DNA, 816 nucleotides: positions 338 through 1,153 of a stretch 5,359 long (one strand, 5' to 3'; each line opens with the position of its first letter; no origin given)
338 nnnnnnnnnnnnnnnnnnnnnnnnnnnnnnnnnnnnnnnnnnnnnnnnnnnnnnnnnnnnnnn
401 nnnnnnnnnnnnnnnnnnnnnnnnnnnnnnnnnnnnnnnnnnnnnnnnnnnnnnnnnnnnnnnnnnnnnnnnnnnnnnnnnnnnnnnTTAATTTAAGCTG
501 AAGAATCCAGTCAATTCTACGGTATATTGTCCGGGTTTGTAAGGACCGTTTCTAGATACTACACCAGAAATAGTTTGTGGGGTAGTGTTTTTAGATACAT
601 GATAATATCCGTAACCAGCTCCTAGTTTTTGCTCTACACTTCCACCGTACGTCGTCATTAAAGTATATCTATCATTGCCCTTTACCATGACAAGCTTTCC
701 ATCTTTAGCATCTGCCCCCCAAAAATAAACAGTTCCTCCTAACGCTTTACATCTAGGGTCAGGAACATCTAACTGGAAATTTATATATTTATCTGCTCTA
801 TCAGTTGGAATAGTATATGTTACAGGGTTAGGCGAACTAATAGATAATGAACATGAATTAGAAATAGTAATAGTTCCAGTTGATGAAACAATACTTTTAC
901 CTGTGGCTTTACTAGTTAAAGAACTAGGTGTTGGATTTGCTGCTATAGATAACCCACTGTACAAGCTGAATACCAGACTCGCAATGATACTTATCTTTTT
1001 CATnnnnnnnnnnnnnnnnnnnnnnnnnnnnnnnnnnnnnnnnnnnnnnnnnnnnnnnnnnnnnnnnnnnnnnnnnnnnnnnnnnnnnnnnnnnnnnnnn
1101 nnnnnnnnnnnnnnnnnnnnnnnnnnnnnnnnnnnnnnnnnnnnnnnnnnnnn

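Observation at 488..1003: Adhesin subunit has a Dr-like C-terminus but a divergent, Ser/Thr-rich N-terminal region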

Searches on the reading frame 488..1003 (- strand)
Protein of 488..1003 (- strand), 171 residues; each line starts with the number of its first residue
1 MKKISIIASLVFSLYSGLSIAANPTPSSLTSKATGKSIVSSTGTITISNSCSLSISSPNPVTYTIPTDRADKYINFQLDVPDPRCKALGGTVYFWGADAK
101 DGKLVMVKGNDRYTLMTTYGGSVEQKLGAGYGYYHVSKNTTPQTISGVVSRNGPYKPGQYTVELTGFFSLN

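Call 5: search_solved_structures(query=window:488-1003:-, max_evalue=1, show_alignments=4)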
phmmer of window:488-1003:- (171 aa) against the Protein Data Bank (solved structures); distinct sequences matched with E-value up to 1: 2.
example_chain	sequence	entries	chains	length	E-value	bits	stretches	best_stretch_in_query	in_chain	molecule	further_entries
5lvy_A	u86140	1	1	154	1.5e-77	262.3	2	49-171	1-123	Adhesin protein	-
6d06_A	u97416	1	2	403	0.7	12.9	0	79-108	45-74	Double-stranded RNA-specific editase 1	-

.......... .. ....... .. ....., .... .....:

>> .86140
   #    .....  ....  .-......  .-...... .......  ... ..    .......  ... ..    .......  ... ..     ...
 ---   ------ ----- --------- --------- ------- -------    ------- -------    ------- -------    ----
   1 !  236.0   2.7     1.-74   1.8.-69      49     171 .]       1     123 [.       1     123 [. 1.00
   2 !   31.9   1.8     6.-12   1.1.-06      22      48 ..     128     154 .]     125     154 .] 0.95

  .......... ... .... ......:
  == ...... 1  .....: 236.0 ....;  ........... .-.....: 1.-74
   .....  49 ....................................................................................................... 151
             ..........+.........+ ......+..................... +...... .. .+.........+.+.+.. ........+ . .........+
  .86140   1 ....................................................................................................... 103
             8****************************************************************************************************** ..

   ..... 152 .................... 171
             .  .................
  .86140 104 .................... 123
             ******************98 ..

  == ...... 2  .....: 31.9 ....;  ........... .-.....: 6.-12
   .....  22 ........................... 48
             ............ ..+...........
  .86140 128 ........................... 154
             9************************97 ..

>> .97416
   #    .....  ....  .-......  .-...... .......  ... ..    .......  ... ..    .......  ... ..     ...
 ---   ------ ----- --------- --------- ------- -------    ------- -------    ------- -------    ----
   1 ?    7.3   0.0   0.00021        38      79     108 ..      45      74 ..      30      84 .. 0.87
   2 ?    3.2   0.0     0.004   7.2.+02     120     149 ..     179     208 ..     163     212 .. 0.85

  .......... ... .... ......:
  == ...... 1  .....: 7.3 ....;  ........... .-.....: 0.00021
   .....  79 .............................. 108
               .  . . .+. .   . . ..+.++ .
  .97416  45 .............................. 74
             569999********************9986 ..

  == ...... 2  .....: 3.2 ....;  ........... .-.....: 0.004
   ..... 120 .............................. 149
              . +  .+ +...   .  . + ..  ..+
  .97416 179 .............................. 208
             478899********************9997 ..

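Call 7: search_protein_families(proteins=[window:488-1003:-], library=ncbifam, max_evalue=0.01)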
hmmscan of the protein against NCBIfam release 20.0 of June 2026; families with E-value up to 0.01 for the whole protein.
window:488-1003:- (171 aa): 0 families

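Call 14: profile_search(protein=window:488-1003:-)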
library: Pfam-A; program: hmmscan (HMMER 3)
A. the first sequence (171 residues): domains with independent E <= 10: 1; with E <= 0.001: 0
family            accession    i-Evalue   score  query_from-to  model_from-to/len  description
DUF3446           PF11928.13      0.057    14.0       8-67         17-76/105  Early growth response N-terminal domain

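Call 18: find_homologous_proteins(query=window:488-1000:-, max_evalue=0.001)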
Query window:488-1000:- (170 aa): 8 proteins with E <= 0.001 among 294 candidates.
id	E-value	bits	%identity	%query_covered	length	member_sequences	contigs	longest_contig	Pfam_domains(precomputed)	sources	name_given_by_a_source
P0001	2.9e-105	367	99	100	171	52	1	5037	-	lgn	-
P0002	4.3e-93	327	89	100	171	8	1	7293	-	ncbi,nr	ncbi:hypothetical protein PTA70_004564 [Escherichia coli]|nr:hypothetical protein [Escherichia coli]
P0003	5.0e-92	324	87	100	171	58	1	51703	-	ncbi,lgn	ncbi:aggregative adherence fimbria V major subunit Agg5A [Escherichia coli]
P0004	2.7e-82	292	80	100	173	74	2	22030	-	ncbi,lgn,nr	ncbi:aggregative adherence fimbria V major subunit Agg5A [Escherichia coli]|nr:aggregative adherence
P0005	1.6e-11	62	34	99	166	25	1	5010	-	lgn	-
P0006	2.2e-11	62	33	99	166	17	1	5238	-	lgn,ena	-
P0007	4.2e-10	58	31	99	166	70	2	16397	-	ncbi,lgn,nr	ncbi:aggregative adherence fimbria 3 major subunit Agg3A [Escherichia coli]|nr:adhesin [Escherichia 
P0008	1.5e-9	56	35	99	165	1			-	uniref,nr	uniref:Adhesin protein n=1 Tax=Escherichia coli TaxID=562 RepID=Q8KWG4_ECOLX|nr:adhesin protein [Esc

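Call 20: list_cluster_members(proteins=[window:488-1000:-])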
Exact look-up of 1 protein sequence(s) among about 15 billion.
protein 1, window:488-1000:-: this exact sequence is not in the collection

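Call 21: list_cluster_members(proteins=[window:491-1003:-])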
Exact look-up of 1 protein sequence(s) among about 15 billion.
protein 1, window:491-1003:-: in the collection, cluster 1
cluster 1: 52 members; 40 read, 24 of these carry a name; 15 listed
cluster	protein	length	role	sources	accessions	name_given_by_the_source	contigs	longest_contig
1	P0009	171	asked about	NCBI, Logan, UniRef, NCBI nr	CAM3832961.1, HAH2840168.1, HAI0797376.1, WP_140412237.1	aggregative adherence fimbria V major subunit Agg5A [Escherichia coli] | aggregative adherence fimbria V major subunit Agg5A n=1 Tax=Escherichia coli TaxID=562 ...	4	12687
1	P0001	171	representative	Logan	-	-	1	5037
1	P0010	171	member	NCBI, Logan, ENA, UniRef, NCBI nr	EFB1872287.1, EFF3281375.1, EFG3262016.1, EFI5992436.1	aggregative adherence fimbria V major subunit Agg5A [Escherichia coli] | aggregative adherence fimbria V major subunit Agg5A n=1 Tax=Escherichia coli TaxID=562 ...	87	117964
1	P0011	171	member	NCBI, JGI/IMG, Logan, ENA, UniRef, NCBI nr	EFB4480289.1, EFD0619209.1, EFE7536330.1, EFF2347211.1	TPA: aggregative adherence fimbria V major subunit Agg5A [Escherichia coli] | aggregative adherence fimbria V major subunit Agg5A n=1 Tax=Escherichia TaxID=561 ... | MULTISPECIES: aggregative adherence fimbria V major subunit Agg5A [Escherichia]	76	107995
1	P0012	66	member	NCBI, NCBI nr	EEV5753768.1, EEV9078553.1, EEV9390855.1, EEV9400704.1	adhesin [Escherichia coli]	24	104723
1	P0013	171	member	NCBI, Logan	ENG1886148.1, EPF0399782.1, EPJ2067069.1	aggregative adherence fimbria V major subunit Agg5A [Escherichia coli]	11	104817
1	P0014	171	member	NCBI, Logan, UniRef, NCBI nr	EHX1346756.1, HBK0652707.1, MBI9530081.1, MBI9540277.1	aggregative adherence fimbria V major subunit Agg5A [Escherichia coli] | Aggregative adherence fimbria V major subunit Agg5A n=1 Tax=Escherichia coli TaxID=562 ...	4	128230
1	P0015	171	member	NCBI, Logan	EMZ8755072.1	aggregative adherence fimbria V major subunit Agg5A [Escherichia coli]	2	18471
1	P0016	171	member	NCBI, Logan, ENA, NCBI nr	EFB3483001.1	aggregative adherence fimbria V major subunit Agg5A [Escherichia coli]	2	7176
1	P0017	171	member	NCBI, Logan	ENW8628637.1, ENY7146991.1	aggregative adherence fimbria V major subunit Agg5A [Escherichia coli]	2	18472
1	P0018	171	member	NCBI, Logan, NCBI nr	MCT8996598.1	aggregative adherence fimbria V major subunit Agg5A [Escherichia coli]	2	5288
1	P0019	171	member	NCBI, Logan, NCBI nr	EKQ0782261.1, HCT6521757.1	aggregative adherence fimbria V major subunit Agg5A [Escherichia coli]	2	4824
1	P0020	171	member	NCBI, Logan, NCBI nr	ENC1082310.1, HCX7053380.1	TPA: aggregative adherence fimbria V major subunit Agg5A [Escherichia coli] | aggregative adherence fimbria V major subunit Agg5A [Escherichia coli]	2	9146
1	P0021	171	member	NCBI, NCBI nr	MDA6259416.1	aggregative adherence fimbria V major subunit Agg5A [Escherichia coli]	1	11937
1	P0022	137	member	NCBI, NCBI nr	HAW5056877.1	TPA: aggregative adherence fimbria V major subunit Agg5A, partial [Escherichia coli] | aggregative adherence fimbria V major subunit Agg5A [Escherichia coli]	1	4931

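Call 28: search_solved_structures(query=A1, max_evalue=10, show_alignments=3)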
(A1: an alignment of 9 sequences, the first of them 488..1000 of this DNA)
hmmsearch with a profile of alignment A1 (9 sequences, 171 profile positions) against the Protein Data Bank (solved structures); distinct sequences matched with E-value up to 10: 2.
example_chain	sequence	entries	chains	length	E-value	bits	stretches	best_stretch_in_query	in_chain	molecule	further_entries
5lvy_A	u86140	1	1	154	6.8e-68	231.3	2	49-171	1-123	Adhesin protein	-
4ph8_A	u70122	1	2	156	9e-07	32.4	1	47-166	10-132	Aggregative adherence fimbrial subunit AggA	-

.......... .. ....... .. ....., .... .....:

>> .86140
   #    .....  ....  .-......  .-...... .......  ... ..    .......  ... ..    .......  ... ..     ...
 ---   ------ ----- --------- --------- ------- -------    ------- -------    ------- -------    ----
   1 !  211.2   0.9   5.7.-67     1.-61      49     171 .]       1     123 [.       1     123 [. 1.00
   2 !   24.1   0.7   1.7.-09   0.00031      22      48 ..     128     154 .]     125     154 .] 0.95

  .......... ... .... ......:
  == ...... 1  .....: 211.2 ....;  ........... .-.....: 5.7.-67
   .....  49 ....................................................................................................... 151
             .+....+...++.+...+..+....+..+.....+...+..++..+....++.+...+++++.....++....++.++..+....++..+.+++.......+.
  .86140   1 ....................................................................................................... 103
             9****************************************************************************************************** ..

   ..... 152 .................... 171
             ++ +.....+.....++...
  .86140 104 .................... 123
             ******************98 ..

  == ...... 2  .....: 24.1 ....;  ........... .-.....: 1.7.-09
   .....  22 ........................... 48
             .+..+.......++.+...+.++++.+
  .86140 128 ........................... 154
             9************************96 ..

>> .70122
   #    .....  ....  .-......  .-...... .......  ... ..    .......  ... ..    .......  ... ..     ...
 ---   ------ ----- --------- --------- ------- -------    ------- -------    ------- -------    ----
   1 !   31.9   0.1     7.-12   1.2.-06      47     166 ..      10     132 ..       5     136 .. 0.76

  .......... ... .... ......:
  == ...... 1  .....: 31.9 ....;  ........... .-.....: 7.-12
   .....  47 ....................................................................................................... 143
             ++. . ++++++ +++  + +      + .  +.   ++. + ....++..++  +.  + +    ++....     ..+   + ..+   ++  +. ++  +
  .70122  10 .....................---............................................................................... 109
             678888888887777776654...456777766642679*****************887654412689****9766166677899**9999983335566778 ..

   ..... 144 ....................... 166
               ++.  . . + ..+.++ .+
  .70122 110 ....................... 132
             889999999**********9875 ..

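Call 46: search_protein_representatives(alignment_id=A1)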
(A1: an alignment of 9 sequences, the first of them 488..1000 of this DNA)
Query: 9 sequences, 171 profile positions. Proteins with E-value up to 0.001 (for the whole library): 8; up to 1e-10: 5; up to 1e-30: 2. The best 8 are listed.
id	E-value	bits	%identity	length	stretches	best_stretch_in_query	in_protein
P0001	1.4e-89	314.9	-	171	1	1-171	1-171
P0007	6.2e-79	280.3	-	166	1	1-171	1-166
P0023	1.2e-14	71.0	-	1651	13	73-151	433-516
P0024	7.4e-13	65.2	-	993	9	90-164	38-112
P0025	5.7e-11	59.1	-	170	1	2-169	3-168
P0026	9.0e-09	51.9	-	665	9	54-87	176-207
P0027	1.3e-05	41.7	-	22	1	1-22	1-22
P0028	6.2e-05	39.4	-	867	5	130-168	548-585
